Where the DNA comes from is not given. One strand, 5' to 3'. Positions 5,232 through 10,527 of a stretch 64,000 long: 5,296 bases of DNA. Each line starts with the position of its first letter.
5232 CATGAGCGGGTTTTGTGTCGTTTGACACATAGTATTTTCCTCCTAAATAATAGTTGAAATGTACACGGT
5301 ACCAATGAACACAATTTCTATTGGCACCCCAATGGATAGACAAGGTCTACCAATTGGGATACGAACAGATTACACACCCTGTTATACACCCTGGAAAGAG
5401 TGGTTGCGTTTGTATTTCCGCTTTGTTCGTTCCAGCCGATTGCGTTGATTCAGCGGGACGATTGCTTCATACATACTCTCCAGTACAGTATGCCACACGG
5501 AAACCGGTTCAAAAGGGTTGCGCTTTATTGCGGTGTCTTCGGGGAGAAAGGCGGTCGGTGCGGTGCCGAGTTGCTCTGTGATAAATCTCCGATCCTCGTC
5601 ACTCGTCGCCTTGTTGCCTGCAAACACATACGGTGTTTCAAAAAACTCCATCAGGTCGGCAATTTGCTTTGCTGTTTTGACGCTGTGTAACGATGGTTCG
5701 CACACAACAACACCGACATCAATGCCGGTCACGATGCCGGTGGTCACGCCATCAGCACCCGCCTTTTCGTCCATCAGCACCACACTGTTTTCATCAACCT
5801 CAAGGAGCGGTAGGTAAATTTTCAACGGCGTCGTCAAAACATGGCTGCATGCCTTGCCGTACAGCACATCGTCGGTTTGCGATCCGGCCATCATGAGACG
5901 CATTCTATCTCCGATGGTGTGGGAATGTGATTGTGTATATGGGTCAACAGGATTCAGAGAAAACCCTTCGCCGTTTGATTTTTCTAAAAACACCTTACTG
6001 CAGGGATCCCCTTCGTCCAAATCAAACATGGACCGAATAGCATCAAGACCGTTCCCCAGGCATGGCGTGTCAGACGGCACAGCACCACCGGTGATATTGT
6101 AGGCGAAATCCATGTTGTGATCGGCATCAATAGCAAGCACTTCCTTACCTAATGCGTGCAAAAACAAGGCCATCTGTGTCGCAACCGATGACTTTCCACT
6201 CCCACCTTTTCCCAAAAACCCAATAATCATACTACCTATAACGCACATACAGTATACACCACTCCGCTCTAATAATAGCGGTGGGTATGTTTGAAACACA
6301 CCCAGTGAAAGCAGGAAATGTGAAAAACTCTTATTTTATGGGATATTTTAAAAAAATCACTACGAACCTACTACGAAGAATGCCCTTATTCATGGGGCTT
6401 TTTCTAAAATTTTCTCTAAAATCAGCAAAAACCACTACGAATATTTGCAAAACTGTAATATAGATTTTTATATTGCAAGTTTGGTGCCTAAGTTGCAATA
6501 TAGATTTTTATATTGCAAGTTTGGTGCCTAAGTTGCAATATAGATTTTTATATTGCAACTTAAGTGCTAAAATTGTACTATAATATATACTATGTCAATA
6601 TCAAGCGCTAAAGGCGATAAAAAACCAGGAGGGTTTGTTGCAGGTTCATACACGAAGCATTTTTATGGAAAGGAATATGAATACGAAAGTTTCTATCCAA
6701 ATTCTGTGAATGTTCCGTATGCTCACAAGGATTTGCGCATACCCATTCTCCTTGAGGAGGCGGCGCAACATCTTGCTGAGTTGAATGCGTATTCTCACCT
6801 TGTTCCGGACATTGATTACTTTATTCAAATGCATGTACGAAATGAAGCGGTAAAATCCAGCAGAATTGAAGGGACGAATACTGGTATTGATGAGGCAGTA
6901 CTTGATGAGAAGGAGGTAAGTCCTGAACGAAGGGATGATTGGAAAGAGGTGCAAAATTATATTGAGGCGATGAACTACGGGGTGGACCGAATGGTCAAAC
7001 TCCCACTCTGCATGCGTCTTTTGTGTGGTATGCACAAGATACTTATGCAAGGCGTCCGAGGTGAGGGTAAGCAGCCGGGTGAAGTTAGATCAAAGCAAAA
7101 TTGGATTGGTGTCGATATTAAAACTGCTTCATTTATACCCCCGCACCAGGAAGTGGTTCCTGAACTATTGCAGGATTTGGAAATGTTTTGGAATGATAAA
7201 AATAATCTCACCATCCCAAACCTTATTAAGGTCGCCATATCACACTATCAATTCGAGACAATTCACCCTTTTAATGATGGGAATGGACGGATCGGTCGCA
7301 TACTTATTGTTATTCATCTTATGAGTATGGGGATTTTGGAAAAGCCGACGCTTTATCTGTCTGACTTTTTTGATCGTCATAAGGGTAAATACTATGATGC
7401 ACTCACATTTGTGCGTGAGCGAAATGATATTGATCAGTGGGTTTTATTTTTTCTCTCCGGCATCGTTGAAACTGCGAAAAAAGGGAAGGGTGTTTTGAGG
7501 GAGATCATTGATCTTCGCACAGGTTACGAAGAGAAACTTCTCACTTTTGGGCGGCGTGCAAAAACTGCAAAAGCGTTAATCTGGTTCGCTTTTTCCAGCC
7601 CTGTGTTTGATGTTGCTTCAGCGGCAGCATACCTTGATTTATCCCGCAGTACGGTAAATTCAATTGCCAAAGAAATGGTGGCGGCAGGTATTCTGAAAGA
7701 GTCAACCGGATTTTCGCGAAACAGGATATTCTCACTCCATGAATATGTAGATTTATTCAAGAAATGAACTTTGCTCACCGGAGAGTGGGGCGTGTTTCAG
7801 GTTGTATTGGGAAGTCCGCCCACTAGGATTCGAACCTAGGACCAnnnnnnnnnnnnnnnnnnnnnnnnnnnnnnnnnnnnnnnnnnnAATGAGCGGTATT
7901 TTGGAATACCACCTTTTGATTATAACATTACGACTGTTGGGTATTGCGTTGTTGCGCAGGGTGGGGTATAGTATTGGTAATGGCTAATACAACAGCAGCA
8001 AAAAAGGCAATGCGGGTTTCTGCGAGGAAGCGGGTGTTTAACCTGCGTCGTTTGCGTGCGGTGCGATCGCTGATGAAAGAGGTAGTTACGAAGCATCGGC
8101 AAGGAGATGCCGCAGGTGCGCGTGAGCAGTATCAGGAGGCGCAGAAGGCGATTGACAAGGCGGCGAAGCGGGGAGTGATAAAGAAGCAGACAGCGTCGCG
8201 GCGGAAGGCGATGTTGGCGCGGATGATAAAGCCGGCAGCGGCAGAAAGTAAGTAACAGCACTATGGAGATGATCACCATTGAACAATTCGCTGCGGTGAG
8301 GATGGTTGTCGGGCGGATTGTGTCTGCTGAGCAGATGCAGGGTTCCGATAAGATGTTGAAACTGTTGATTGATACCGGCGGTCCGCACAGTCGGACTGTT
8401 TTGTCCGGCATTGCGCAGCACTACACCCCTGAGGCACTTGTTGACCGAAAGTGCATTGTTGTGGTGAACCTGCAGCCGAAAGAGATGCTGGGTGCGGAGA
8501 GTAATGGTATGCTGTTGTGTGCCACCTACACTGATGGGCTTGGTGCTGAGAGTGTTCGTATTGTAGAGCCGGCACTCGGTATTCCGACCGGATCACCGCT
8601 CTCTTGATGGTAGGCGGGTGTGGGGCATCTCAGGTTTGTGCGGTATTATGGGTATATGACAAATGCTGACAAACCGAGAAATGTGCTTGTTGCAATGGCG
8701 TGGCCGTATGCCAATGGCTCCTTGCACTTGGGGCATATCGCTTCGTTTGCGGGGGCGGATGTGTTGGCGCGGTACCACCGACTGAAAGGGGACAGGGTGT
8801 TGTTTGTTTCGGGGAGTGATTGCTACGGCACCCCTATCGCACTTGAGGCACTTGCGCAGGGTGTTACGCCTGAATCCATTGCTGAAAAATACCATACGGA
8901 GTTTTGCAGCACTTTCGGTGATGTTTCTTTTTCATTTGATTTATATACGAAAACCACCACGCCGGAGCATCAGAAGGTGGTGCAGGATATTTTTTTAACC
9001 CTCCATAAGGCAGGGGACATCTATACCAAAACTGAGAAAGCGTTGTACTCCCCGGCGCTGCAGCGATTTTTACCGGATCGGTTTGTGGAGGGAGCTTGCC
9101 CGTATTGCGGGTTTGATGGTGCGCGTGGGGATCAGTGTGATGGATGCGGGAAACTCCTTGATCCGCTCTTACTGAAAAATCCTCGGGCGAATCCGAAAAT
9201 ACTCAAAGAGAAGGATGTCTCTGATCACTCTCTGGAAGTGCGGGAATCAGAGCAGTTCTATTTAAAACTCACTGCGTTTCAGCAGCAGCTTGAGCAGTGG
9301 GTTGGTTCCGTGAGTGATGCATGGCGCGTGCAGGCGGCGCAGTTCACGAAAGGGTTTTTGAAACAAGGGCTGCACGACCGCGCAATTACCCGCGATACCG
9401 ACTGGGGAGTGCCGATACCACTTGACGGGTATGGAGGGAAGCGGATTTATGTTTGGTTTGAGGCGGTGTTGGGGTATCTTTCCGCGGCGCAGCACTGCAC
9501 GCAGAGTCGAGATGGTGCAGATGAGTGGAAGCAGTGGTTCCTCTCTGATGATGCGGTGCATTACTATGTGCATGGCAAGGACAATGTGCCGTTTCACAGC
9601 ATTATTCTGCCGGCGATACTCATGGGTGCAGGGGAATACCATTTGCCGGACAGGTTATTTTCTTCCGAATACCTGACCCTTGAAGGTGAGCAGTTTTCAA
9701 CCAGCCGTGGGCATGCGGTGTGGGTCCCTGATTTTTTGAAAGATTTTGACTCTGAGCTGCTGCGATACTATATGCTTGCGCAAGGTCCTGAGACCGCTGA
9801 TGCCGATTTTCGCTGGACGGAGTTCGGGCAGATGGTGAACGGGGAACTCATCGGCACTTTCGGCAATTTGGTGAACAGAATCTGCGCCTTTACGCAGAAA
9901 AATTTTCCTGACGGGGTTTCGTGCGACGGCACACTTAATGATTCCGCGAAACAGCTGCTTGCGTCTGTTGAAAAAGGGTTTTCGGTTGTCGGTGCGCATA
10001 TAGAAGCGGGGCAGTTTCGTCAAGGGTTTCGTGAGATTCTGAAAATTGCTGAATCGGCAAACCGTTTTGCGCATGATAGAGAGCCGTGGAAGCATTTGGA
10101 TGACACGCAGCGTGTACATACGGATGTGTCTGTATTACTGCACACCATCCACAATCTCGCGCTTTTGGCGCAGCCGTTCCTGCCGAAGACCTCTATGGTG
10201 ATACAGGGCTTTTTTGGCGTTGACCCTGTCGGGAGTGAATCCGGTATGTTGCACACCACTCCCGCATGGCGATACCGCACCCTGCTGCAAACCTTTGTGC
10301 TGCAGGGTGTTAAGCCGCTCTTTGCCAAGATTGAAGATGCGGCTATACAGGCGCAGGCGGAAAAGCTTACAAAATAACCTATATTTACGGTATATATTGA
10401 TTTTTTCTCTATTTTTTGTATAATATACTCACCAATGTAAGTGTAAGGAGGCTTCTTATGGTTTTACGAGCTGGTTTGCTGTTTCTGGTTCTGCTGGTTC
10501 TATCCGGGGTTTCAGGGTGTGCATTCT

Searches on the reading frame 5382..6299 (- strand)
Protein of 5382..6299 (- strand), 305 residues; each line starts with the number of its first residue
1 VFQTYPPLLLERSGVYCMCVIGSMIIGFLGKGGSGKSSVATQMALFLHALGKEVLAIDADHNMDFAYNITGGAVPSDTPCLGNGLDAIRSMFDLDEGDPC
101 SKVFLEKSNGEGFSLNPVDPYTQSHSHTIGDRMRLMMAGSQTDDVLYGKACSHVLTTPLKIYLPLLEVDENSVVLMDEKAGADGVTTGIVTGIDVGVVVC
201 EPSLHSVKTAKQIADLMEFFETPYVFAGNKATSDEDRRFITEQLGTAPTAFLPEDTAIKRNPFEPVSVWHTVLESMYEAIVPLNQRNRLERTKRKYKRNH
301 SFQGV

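Call 46: search_protein_families(library=pfam, proteins=[window:5382-6299:-], max_evalue=0.001)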
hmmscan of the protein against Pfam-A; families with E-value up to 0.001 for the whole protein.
window:5382-6299:- (305 aa): 4 families
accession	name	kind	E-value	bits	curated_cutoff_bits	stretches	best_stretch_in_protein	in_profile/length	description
PF01656.29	CbiA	-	5.8e-07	30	25.4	1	30-181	6-54/125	CobQ/CobB/MinD/ParA nucleotide binding domain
PF10609.15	ParA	-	1.5e-05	25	27.1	1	28-60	9-41/246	NUBPL iron-transfer P-loop NTPase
PF13614.12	AAA_31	-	1.6e-05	25.4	27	1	30-65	9-44/177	AAA domain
PF00142.24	Fer4_NifH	-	0.00017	21.6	25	1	25-66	2-43/271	4Fe-4S iron sulfur cluster binding proteins, NifH/frxC family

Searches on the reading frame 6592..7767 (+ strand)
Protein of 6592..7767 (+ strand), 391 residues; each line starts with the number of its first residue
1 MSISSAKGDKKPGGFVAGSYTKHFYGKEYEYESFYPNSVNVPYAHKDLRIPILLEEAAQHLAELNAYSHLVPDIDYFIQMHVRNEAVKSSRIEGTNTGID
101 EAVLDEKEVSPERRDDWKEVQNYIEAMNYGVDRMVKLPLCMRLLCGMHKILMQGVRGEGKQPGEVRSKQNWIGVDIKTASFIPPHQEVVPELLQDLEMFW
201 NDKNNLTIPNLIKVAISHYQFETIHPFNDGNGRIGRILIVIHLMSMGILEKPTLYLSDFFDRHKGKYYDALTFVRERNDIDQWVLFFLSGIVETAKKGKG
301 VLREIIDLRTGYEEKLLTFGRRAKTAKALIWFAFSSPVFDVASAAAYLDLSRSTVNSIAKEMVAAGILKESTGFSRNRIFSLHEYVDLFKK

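Call 8: search_protein_families(library=pfam, proteins=[window:6592-7767:+], max_evalue=0.001)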
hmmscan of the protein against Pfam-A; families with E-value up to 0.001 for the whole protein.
window:6592-7767:+ (391 aa): 2 families
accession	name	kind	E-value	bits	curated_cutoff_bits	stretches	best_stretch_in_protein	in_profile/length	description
PF13784.11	Fic_N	-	5.4e-26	90.9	26.7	1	53-132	3-82/82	Fic/DOC family N-terminal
PF02661.23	Fic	-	1.6e-18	67.7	24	1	139-242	2-92/93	Fic/DOC family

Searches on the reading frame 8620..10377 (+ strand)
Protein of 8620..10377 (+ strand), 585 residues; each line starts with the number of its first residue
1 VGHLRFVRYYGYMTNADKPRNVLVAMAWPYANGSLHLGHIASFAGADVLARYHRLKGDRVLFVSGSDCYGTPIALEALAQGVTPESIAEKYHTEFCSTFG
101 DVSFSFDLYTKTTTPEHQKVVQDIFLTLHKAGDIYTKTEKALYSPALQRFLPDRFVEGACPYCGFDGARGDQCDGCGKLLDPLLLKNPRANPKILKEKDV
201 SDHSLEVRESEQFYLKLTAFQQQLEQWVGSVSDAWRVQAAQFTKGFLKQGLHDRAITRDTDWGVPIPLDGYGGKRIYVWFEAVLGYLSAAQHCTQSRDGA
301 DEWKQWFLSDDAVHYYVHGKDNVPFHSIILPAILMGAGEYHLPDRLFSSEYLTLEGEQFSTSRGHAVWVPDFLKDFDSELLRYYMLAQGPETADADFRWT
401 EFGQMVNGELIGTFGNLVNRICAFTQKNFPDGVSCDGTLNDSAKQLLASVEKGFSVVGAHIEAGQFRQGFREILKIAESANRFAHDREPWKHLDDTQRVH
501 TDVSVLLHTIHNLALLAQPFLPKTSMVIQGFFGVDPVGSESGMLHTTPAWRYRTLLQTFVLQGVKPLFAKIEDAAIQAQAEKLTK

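Call 8: search_protein_families(library=pfam, proteins=[window:8620-10377:+], max_evalue=0.001)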
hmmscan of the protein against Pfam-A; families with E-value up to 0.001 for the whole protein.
window:8620-10377:+ (585 aa): 4 families
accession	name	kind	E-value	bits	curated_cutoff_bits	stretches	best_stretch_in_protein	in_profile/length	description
PF09334.17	tRNA-synt_1g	-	9.6e-135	449.7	20.1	1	22-421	1-390/391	tRNA synthetases class I (M)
PF00133.28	tRNA-synt_1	-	1.1e-17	64.3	22.7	1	17-268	20-245/414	tRNA synthetases class I (I, L, M and V)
PF19303.5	Anticodon_3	-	2.4e-08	34.4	23.5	1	436-582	4-146/152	Anticodon binding domain of methionyl tRNA ligase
PF01406.26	tRNA-synt_1e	-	7.7e-08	32.5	27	0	347-388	242-283/301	tRNA synthetases class I (C) catalytic domain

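Call 59: find_homologous_proteins(query=window:8620-10377:+, max_evalue=1e-50)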
Query window:8620-10377:+ (585 aa): 7761 proteins with E <= 1e-50 among 8000 candidates; the best 120 are listed.
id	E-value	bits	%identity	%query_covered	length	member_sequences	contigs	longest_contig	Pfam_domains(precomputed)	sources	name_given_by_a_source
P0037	0.0e+0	1227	91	98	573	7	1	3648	PF09334.18,PF01406.26,PF00133.29,PF19303.6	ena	-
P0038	0.0e+0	1202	88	99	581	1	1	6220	PF09334.18,PF01406.26,PF00133.29,PF19303.6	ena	-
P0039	0.0e+0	1170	88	96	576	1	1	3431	PF09334.18,PF01406.26,PF00133.29,PF19303.6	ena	-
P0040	0.0e+0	1039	77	98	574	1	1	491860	PF09334.18,PF01406.26,PF00133.29,PF19303.6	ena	-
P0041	0.0e+0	1019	76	98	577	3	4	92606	PF09334.18,PF01406.26,PF00133.29,PF19303.6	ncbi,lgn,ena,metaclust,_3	metaclust:\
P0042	0.0e+0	1019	76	98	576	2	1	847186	PF09334.18,PF01406.26,PF00133.29,PF19303.6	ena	-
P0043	0.0e+0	1018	75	98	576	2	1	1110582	PF09334.18,PF01406.26,PF00133.29,PF19303.6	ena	-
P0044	1.1e-297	1007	75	98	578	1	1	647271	PF09334.18,PF01406.26,PF00133.29,PF19303.6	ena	-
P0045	1.2e-296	1003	75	98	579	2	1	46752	PF09334.18,PF01406.26,PF00133.29,PF19303.6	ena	-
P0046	5.8e-294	994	74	98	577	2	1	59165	PF09334.18,PF01406.26,PF00133.29,PF19303.6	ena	-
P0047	1.2e-293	993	75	98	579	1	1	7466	PF09334.18,PF01406.26,PF00133.29,PF19303.6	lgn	-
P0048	2.5e-293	992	74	98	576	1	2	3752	PF09334.18,PF01406.26,PF00133.29,PF19303.6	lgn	-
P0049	5.4e-293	991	72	98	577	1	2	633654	PF09334.18,PF01406.26,PF00133.29,PF19303.6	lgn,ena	-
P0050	4.6e-292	988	74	98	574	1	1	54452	PF09334.18,PF01406.26,PF00133.29,PF19303.6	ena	-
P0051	5.5e-292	988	72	98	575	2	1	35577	PF09334.18,PF01406.26,PF00133.29,PF19303.6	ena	-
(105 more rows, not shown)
